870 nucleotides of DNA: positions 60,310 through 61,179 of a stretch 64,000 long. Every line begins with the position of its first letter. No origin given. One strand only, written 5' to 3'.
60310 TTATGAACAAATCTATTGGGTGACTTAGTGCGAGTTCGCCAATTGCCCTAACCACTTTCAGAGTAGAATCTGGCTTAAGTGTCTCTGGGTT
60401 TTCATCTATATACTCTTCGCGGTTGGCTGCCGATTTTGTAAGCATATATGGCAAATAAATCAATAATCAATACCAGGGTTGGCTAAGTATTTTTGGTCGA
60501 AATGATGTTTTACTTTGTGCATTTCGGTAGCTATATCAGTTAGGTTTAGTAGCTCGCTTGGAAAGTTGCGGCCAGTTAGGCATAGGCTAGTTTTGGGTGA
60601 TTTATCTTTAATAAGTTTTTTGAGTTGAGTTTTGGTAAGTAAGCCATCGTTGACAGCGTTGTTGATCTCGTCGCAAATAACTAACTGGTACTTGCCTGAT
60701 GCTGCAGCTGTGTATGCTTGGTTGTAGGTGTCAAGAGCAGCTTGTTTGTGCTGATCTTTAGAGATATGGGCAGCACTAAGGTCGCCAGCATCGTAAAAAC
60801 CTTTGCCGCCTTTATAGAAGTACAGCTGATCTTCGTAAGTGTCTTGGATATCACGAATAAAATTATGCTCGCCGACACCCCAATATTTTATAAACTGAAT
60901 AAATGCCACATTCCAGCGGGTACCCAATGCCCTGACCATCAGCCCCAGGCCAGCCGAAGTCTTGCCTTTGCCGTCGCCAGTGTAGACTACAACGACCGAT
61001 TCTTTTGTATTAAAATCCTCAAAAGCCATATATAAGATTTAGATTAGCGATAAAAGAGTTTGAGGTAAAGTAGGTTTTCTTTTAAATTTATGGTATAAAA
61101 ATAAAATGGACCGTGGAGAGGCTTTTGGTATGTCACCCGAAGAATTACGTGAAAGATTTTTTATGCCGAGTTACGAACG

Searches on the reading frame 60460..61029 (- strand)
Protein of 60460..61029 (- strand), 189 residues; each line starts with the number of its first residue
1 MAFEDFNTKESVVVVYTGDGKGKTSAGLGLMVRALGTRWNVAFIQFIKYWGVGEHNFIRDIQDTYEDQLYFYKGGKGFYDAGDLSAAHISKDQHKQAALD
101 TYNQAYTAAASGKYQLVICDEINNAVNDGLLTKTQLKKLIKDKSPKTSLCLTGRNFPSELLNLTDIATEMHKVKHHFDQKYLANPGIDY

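Call 38: search_protein_families(library=pfam, proteins=[window:60460-61029:-], max_evalue=0.001)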
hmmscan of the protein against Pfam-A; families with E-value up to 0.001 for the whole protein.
window:60460-61029:- (189 aa): 1 family
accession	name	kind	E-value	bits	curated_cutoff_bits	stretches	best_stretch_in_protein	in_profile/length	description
PF02572.21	CobA_CobO_BtuR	-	3.3e-47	161.3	25.7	1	11-189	3-172/172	ATP:corrinoid adenosyltransferase BtuR/CobO/CobP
